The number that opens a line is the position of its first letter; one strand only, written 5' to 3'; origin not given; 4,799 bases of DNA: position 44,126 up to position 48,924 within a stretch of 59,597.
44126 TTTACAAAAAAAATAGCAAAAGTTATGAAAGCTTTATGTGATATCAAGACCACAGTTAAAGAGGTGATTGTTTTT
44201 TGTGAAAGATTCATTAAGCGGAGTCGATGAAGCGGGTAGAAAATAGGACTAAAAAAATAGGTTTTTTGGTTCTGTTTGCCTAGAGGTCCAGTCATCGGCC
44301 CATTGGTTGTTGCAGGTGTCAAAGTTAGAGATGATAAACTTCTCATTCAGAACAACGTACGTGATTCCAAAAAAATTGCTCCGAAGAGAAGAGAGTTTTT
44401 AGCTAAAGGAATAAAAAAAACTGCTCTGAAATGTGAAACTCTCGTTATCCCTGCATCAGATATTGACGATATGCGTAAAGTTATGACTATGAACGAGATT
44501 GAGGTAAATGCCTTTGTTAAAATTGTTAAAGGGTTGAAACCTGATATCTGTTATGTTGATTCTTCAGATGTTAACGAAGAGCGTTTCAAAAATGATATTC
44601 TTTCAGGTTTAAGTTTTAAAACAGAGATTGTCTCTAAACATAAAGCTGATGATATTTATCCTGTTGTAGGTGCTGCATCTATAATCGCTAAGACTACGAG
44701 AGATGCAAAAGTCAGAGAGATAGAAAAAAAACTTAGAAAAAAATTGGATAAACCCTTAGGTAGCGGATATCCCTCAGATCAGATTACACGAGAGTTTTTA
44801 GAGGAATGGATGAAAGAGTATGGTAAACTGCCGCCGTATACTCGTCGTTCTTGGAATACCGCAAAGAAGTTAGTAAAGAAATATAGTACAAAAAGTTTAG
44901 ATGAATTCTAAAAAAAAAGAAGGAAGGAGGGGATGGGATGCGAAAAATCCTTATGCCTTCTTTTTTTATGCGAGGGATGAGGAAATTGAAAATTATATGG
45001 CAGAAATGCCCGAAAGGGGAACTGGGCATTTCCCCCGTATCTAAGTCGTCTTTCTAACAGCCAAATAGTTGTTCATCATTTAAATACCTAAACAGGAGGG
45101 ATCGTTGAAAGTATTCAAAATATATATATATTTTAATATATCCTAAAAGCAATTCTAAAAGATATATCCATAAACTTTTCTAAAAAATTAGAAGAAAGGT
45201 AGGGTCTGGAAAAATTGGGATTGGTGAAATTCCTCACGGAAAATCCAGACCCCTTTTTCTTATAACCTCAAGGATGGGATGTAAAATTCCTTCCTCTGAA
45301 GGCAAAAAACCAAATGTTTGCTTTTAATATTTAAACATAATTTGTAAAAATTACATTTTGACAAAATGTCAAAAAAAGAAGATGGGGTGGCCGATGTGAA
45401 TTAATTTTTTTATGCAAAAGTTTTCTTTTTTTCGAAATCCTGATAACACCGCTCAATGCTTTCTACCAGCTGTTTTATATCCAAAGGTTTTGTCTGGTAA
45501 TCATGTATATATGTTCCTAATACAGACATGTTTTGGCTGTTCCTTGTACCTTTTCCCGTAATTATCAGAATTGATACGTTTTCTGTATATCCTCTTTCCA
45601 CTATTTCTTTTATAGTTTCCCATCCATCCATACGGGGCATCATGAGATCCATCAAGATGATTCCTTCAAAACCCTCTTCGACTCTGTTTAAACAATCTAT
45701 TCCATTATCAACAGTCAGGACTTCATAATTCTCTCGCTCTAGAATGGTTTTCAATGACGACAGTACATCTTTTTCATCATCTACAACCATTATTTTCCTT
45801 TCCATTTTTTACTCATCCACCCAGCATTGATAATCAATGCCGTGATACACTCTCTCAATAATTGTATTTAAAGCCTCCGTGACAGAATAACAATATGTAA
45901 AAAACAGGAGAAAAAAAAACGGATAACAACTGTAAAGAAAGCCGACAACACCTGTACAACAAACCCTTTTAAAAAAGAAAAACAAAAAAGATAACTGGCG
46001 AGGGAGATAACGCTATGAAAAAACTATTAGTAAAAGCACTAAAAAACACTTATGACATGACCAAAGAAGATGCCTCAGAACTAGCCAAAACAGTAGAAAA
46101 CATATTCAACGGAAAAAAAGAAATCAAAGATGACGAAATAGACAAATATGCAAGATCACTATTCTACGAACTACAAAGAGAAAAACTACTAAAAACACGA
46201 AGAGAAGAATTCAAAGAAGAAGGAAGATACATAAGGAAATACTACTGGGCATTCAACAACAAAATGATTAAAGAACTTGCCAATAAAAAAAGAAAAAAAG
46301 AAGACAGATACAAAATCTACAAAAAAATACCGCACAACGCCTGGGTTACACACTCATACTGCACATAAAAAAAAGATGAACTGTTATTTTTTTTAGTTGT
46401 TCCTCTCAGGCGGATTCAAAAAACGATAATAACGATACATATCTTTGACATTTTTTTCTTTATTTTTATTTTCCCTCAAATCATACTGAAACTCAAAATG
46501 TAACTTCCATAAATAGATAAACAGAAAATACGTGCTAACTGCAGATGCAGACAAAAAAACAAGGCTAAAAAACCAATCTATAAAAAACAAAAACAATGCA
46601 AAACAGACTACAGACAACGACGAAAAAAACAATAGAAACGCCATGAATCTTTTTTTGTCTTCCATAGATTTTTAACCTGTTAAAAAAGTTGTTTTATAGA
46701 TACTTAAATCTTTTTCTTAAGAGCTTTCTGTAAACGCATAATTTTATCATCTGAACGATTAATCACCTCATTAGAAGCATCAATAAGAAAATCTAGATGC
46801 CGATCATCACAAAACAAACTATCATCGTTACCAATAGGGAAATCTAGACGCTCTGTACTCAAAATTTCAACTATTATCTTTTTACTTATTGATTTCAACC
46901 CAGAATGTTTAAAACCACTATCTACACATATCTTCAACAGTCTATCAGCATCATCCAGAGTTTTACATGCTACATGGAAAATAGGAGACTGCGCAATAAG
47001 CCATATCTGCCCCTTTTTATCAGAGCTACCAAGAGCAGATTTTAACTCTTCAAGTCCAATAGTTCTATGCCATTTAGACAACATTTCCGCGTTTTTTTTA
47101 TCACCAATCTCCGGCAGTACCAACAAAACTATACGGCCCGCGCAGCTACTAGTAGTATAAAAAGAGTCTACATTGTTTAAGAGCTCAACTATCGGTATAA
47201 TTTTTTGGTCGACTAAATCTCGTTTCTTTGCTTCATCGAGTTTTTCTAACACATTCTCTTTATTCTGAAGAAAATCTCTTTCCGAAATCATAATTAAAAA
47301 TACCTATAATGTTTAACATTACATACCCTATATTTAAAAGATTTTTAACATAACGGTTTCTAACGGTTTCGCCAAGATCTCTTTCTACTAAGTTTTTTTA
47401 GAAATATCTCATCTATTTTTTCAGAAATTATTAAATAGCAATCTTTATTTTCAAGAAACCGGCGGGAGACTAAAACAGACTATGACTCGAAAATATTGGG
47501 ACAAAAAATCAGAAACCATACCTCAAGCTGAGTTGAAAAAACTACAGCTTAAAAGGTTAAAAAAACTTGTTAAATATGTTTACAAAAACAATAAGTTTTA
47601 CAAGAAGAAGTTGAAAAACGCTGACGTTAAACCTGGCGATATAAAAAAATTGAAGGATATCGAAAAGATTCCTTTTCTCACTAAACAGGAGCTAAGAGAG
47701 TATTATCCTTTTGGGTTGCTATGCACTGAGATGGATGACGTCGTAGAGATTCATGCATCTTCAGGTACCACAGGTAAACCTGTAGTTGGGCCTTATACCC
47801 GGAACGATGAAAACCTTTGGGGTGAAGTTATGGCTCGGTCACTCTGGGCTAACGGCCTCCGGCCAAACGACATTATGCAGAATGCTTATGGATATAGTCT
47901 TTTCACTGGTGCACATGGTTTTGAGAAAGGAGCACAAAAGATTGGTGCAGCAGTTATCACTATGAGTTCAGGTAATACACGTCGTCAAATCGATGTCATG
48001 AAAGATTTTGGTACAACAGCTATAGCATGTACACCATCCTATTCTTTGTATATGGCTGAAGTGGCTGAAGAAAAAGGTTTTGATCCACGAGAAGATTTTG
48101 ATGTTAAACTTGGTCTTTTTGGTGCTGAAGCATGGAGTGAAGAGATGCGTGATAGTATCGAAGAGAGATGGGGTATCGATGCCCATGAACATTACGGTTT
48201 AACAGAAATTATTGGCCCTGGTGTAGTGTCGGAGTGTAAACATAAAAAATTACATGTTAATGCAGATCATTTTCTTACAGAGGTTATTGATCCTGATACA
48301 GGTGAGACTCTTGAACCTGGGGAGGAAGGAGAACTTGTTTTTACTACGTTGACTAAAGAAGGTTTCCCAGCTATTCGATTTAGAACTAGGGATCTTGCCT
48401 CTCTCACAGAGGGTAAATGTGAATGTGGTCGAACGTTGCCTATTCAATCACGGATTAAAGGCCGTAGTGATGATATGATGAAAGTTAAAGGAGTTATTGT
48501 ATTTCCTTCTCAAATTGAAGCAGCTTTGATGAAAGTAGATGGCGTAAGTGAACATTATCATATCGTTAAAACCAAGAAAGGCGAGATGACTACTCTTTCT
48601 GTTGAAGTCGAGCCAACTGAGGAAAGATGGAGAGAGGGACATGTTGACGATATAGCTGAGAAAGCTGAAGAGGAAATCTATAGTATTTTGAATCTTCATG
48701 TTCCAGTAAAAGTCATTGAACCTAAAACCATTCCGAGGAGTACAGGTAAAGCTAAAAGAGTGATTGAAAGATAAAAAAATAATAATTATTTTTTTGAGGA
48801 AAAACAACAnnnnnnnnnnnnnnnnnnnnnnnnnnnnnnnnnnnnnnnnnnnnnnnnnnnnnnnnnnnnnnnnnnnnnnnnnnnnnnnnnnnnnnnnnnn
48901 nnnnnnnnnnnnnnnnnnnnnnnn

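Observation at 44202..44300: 44-nt bulge-helix-bulge intron candidate inside the RNase HII coding sequence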

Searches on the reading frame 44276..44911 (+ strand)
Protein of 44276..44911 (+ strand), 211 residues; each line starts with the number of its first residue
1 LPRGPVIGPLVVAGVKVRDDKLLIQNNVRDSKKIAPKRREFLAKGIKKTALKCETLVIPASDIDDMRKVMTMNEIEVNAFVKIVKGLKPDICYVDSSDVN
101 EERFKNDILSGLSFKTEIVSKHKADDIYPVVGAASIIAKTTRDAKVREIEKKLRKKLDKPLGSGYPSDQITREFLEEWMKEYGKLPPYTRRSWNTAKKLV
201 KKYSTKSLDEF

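Call 43: search_protein_families(library=pfam, proteins=[window:44276-44911:+])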
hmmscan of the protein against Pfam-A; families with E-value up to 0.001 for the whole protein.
window:44276-44911:+ (211 aa): 1 family
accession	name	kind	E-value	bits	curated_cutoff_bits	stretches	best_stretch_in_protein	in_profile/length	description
PF01351.25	RNase_HII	-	2.8e-38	132.2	25.8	1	3-195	8-198/199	Ribonuclease HII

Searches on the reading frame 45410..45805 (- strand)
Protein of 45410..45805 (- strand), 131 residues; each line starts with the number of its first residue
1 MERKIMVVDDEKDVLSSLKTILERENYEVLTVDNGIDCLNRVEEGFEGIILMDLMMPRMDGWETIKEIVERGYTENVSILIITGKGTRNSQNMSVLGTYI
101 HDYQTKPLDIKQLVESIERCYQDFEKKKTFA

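Call 68: search_protein_families(library=pfam, proteins=[window:45410-45805:-])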
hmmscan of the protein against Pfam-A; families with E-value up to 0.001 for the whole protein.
window:45410-45805:- (131 aa): 1 family
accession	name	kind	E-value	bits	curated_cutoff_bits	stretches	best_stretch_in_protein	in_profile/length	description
PF00072.30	Response_reg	-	3.3e-23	82.4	30.2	1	5-117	1-110/111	Response regulator receiver domain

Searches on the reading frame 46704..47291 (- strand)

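Call 43: search_protein_families(library=pfam, proteins=[window:46704-47291:-])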
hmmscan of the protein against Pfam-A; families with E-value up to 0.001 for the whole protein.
window:46704-47291:- (195 aa): 1 family
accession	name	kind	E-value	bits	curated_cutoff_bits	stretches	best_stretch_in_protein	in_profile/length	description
PF02676.19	TYW3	-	8.6e-47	159.6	27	1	9-193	1-211/211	Methyltransferase TYW3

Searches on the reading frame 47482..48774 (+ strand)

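Call 43: search_protein_families(library=pfam, proteins=[window:47482-48774:+])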
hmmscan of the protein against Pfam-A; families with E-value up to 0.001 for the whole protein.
window:47482-48774:+ (430 aa): 2 families
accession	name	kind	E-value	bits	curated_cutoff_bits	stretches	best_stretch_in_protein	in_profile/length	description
PF14535.12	AMP-binding_C_2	-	2.1e-23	82.8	25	1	337-429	1-94/96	AMP-binding enzyme C-terminal domain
PF00501.34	AMP-binding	-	5.9e-16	58.7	29.9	1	27-287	121-374/384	AMP-binding enzyme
